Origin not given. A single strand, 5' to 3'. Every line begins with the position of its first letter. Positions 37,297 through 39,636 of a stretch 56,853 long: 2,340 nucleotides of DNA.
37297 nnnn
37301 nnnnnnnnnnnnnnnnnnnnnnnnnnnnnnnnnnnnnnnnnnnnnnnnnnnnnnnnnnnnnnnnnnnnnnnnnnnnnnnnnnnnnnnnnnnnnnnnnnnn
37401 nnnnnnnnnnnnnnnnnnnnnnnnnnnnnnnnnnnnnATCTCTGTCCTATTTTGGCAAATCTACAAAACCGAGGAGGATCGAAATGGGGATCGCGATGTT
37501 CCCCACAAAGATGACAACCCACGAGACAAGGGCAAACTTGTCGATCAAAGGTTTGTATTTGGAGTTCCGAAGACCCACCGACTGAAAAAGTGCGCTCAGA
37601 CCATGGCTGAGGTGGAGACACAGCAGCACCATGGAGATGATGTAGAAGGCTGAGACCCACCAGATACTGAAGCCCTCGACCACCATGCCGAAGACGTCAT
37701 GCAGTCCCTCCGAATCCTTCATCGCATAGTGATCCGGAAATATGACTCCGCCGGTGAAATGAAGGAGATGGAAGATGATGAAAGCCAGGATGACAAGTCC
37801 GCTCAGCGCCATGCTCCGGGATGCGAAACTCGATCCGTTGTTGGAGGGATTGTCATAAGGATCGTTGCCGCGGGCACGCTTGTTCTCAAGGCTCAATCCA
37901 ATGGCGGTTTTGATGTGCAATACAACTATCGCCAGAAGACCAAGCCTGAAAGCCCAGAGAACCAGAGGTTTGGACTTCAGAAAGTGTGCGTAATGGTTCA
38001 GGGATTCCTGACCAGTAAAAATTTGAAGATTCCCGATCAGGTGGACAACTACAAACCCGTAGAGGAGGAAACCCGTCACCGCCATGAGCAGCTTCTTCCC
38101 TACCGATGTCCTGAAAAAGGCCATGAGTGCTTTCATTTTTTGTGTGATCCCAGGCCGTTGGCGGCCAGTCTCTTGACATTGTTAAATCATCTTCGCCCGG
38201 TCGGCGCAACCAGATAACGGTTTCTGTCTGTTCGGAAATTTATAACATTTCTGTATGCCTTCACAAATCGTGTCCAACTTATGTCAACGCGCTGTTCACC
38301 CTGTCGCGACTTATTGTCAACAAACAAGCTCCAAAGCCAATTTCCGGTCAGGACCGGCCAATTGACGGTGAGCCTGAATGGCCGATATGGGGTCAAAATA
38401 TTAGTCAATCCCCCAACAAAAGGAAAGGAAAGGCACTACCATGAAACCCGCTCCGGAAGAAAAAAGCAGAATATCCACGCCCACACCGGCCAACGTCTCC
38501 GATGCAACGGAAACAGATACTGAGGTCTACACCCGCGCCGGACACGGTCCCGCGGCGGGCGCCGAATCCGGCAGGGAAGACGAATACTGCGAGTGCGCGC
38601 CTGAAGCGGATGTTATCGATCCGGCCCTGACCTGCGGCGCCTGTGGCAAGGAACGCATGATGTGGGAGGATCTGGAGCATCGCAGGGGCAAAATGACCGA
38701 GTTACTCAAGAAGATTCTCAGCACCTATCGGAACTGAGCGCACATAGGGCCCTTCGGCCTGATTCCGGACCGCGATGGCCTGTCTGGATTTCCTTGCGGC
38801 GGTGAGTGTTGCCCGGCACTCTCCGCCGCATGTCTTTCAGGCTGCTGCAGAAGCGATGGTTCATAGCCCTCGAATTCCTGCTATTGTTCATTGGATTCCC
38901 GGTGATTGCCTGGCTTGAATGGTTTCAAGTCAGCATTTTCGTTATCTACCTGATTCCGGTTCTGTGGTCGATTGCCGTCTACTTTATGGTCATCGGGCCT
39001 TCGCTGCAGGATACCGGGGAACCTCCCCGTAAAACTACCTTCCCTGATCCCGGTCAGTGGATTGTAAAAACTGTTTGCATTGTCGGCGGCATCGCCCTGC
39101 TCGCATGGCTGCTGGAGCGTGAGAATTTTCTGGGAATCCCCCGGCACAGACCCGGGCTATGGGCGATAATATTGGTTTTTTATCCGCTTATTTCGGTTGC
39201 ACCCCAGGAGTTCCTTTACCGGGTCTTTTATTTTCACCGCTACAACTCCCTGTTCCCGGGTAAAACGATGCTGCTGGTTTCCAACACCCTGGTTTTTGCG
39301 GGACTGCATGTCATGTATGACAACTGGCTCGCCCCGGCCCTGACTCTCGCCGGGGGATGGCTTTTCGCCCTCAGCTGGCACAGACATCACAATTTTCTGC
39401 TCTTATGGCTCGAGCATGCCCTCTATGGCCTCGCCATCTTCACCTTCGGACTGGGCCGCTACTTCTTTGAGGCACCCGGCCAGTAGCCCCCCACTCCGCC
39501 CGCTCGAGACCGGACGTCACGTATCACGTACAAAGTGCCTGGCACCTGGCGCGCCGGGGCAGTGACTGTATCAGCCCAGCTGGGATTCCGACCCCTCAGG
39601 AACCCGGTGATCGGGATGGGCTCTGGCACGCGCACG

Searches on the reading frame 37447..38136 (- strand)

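Call 59: search_protein_families(library=pfam, proteins=[window:37447-38136:-], max_evalue=0.00001)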
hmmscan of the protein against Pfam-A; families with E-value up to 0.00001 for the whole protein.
window:37447-38136:- (229 aa): 1 family
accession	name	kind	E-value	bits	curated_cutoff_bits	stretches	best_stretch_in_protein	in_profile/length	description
PF01127.27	Sdh_cyt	-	2.8e-07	31.1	25.8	0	104-209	21-120/122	Succinate dehydrogenase/Fumarate reductase transmembrane subunit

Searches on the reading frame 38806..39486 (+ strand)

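Call 59: search_protein_families(library=pfam, proteins=[window:38806-39486:+], max_evalue=0.00001)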
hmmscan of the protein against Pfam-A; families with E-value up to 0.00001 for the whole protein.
window:38806-39486:+ (226 aa): 1 family
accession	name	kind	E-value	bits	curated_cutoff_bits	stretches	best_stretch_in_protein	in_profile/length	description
PF02517.21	Rce1-like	-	2.1e-06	28.4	22.4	1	119-207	4-90/93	Type II CAAX prenyl endopeptidase Rce1-like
